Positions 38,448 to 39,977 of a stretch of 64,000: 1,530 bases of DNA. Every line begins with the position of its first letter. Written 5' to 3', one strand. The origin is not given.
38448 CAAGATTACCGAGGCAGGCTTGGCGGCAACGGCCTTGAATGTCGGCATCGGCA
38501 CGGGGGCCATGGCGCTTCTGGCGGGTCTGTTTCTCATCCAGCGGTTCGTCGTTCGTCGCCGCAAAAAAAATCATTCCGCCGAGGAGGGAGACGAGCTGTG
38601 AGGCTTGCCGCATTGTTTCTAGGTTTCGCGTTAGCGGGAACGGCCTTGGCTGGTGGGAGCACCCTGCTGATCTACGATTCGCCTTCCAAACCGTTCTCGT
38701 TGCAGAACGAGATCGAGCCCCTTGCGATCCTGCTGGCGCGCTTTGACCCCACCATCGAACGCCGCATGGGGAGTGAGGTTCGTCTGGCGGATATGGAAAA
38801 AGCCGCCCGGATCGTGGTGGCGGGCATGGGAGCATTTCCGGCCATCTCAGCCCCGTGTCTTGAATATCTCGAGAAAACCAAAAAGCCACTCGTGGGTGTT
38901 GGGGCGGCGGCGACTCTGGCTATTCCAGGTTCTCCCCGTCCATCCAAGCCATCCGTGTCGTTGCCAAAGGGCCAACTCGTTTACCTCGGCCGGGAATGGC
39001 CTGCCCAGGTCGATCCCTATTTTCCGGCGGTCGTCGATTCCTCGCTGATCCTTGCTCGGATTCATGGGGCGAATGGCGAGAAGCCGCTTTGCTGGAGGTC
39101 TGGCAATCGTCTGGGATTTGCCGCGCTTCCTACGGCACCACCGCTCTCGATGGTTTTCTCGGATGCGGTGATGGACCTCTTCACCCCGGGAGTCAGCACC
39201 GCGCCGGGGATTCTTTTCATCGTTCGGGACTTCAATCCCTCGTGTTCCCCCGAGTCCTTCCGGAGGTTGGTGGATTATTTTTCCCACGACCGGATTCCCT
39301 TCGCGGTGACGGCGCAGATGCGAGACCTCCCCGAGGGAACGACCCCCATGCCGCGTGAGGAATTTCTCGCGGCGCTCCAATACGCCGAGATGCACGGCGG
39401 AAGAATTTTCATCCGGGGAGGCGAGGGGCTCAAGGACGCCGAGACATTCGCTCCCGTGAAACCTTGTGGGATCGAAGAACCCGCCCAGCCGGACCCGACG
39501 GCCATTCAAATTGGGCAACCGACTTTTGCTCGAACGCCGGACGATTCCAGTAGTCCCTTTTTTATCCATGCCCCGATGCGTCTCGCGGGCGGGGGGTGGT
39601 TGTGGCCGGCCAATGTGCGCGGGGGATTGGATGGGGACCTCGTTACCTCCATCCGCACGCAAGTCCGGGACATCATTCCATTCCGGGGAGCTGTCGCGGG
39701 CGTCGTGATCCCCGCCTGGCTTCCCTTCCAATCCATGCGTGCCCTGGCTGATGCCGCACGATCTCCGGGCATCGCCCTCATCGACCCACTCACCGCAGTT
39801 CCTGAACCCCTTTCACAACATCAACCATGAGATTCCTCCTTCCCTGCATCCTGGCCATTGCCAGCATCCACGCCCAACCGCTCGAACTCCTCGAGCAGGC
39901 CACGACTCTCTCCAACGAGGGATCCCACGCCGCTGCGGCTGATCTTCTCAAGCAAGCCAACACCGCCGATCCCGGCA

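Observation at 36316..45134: Five-gene coupled exopolysaccharide machine mixing Bcs/Pss-type and Nfr-type components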

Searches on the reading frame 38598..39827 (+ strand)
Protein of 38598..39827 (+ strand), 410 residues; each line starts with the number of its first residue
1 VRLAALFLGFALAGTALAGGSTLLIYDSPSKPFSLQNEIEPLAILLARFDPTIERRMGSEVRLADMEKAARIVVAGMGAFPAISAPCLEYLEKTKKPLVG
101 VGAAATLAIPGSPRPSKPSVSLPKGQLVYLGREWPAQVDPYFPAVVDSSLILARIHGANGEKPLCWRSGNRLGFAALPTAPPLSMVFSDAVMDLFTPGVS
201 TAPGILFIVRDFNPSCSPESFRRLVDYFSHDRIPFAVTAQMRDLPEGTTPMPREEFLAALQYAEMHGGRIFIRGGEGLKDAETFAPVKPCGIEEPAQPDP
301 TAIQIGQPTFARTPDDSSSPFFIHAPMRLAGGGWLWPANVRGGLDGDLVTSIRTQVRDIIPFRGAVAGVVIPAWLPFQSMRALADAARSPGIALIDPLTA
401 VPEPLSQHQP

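Call 8: search_protein_families(library=pfam, proteins=[window:38598-39827:+], max_evalue=0.1)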
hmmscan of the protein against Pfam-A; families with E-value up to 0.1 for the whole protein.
window:38598-39827:+ (410 aa): 1 family
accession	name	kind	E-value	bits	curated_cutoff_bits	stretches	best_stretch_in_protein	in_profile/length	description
PF10096.14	DUF2334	-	0.017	15.2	26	1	207-271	4-70/203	Uncharacterized protein conserved in bacteria (DUF2334)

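Call 9: search_protein_families(library=ncbifam, proteins=[window:38598-39827:+], max_evalue=0.1)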
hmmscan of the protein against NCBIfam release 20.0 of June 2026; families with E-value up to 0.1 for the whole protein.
window:38598-39827:+ (410 aa): 0 families

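Call 30: search_protein_families(library=pfam, alignment_id=A2, max_evalue=1)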
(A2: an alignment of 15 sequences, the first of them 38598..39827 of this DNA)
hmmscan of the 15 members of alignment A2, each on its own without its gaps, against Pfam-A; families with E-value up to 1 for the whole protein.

A. member 1, window:38598-39827:+ (410 aa): 1 family
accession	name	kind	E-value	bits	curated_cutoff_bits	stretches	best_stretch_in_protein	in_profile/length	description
PF10096.14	DUF2334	-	0.017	15.2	26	1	207-271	4-70/203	Uncharacterized protein conserved in bacteria (DUF2334)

B. families by the number of members that match (of 15 scanned): 4 families
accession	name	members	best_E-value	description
PF10096.14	DUF2334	15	1.6e-08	Uncharacterized protein conserved in bacteria (DUF2334)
PF00336.23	DNA_pol_viral_C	1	0.049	DNA polymerase (viral) C-terminal domain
PF20866.3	MdcG_N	1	0.064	Phosphoribosyl-dephospho-CoA transferase MdcG N-terminal domain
PF11004.14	Kdo_hydroxy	1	0.21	3-deoxy-D-manno-oct-2-ulosonic acid (Kdo) hydroxylase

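Call 31: search_solved_structures(query=A2, max_evalue=10, show_alignments=2)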
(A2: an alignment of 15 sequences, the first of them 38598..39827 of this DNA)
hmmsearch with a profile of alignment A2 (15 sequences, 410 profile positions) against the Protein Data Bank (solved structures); distinct sequences matched with E-value up to 10: 6.
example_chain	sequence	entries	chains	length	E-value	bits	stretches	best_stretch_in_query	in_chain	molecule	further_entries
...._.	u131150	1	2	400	1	11.2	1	67-136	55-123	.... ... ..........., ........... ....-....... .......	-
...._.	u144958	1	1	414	1.1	11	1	67-132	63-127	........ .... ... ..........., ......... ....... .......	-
9ji3_J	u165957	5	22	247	1.3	10.9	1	25-65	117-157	DNA-binding response regulator | Possible two component system response transcriptional positive regulator PhoP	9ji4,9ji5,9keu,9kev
3r0j_A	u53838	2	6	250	1.3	10.9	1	25-65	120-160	POSSIBLE TWO COMPONENT SYSTEM RESPONSE TRANSCRIPTIONAL POSITIVE REGULATOR PHOP | Response regulator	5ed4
9ket_J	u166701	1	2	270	1.5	10.7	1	25-65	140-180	Possible two component system response transcriptional positive regulator PhoP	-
7s6f_A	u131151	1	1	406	1.6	10.6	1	67-133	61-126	Putative urea ABC transporter, urea binding protein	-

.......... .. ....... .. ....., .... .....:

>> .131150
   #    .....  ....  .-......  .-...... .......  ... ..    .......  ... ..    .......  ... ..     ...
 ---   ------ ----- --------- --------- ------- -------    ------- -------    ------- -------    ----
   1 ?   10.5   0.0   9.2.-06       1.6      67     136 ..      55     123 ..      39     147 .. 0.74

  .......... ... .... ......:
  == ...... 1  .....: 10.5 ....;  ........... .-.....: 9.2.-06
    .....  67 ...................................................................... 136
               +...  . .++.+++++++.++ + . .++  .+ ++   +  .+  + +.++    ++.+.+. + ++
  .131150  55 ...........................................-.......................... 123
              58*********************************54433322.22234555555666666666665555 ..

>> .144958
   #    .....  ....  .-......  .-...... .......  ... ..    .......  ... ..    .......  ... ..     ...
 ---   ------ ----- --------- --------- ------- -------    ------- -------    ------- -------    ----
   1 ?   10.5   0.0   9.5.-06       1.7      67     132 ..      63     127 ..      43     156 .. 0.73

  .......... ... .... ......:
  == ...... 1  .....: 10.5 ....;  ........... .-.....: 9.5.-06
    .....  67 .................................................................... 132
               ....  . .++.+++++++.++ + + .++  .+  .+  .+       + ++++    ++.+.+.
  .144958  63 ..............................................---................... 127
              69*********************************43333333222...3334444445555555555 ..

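Call 35: find_homologous_proteins(query=window:38598-39827:+, max_evalue=0.001)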
Query window:38598-39827:+ (410 aa): 50 proteins with E <= 0.001 among 8000 candidates.
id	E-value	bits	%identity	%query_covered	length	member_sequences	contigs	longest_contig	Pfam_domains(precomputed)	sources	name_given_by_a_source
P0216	5.0e-251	851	92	100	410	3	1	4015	-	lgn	-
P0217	5.4e-249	844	91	100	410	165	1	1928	-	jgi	jgi:hypothetical protein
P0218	3.9e-227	772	87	95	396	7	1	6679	-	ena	-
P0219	1.8e-187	642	70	100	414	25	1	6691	-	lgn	-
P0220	2.1e-182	625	69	96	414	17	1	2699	-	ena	-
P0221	3.7e-182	624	68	100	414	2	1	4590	-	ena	-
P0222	5.7e-182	623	67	100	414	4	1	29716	-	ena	-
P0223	1.5e-179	615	66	100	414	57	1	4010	-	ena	-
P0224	2.5e-179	615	68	100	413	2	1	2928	-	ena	-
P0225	5.7e-178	610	67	100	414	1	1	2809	-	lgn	-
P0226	6.0e-178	610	68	95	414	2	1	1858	-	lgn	-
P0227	2.7e-177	608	65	100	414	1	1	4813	-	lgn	-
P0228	4.2e-177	607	65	100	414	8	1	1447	-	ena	-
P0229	1.1e-176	606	66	100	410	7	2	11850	-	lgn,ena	-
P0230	3.5e-176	604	68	95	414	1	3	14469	-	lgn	-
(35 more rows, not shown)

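Call 48: predict_structure(alignment_id=A4)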
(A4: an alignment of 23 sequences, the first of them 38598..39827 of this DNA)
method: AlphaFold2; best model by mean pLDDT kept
length: 410 residues; sequences in the alignment: 23
mean_pLDDT: 87.0   pTM: 0.86
mean pLDDT of the five models: 87.0, 86.5, 85.7, 85.7, 85.7
residues with pLDDT >= 90: 277; 70-90: 89; 50-70: 16; < 50: 28
segments of 3 or more residues with pLDDT < 50: 1-18, 30-33, 405-410
pLDDT, mean of each block of 10 residues (from residue 1): 46 41 83 66 91 92 95 92 94 95 93 75 94 93 93 93 95 94 95 85 94 95 98 96 82 95 97 83 90 86 91 84 92 92 71 93 95 94 94 92 48
secondary structure, 60 per line:
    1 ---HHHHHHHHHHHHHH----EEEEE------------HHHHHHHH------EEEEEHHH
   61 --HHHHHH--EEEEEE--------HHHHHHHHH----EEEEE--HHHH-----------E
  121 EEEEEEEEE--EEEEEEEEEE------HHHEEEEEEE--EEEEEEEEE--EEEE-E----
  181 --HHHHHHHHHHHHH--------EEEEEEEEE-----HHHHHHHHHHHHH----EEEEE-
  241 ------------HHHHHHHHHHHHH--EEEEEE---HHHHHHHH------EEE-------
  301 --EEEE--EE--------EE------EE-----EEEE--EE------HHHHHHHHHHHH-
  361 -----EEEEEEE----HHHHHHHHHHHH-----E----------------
elements in order: H4-17 E22-26 H39-46 E53-57 H63-68 E71-76 H85-93 E98-102 H105-108 E120-129 E132-141 E151-157 E160-168 E171-174 H183-195 E204-212 H218-230 E235-239 H253-265 E268-273 H277-284 E291-293 E303-306 E334-337 H348-359 E366-372 H377-388

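Call 51: fold_search(model_id=the predicted structure, library=pdb)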
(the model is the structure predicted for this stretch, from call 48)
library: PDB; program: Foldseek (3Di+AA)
matches with E <= 10: 1356; with E <= 0.001: 32
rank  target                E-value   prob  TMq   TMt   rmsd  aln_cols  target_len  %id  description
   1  9cgy                  1.3e-06  1.00  0.44  0.26   9.9       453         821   12  Structure of the Pel modification enzyme PelA from Pseudomonas thermotolerans (released 2025-05-14)
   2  6ymu_F                5.1e-06  1.00  0.32  0.58   5.4       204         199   14  Imidazole Glycerol Phosphate Synthase (released 2020-07-22)
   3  7ac8_B                5.1e-06  1.00  0.29  0.54   6.3       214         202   15  Molecular basis for the unique allosteric activation mechanism of the heterodimeric imidazole glycerol phosphate synth (released 2021-05-19)
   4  6ymu_B                6.1e-06  1.00  0.30  0.56   5.8       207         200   15  Imidazole Glycerol Phosphate Synthase (released 2020-07-22)
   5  6ru0_F                6.5e-06  1.00  0.30  0.57   5.6       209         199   14  Light-Regulation of Imidazole Glycerol Phosphate Synthase by Interference with its Allosteric Machinery through Photo- (released 2020-05-20)
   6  7ac8_F                7.8e-06  1.00  0.30  0.56   5.6       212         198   15  Molecular basis for the unique allosteric activation mechanism of the heterodimeric imidazole glycerol phosphate synth (released 2021-05-19)
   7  2wjz_D                1.4e-05  1.00  0.29  0.55   6.2       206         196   16  Crystal structure of (HisH) K181A Y138A mutant of imidazoleglycerolphosphate synthase (HisH HisF) which displays const (released 2010-08-25)
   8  1gpw_D                1.5e-05  1.00  0.32  0.59   5.1       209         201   15  Structural evidence for ammonia tunneling across the (beta/alpha)8 barrel of the imidazole glycerol phosphate synthase (released 2002-02-10)
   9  7ac8_D                1.5e-05  1.00  0.29  0.54   6.4       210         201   15  Molecular basis for the unique allosteric activation mechanism of the heterodimeric imidazole glycerol phosphate synth (released 2021-05-19)
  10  1kxj_B                2.6e-05  1.00  0.31  0.57   5.2       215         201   14  The Crystal Structure of Glutamine Amidotransferase from Thermotoga maritima (released 2002-03-20)
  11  1kxj_A                3.5e-05  1.00  0.32  0.58   5.7       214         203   14  The Crystal Structure of Glutamine Amidotransferase from Thermotoga maritima (released 2002-03-20)
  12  1gpw_B                3.9e-05  1.00  0.30  0.56   5.5       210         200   14  Structural evidence for ammonia tunneling across the (beta/alpha)8 barrel of the imidazole glycerol phosphate synthase (released 2002-02-10)
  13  2wjz_B                5.9e-05  1.00  0.30  0.57   5.5       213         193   13  Crystal structure of (HisH) K181A Y138A mutant of imidazoleglycerolphosphate synthase (HisH HisF) which displays const (released 2010-08-25)
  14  7p9c_D                1.7e-04  0.77  0.15  0.18  18.7       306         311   10  Escherichia coli type II L-asparaginase (released 2021-10-20)
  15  7r57_C                2.1e-04  0.60  0.14  0.18  18.9       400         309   10  Escherichia coli type II Asparaginase N24S mutant in its apo form (released 2022-09-14)
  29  6pa5_C                8.2e-04  0.54  0.15  0.17  19.4       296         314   12  ECAII(T89V,K162T) MUTANT IN COMPLEX WITH L-ASN AT PH 8.3 IN SPACE GROUP P2(1) (released 2019-09-04)
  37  2vyo                  2.0e-03  0.99  0.28  0.49   7.2       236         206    6  Chitin deacetylase family member from Encephalitozoon cuniculi (released 2008-08-12)
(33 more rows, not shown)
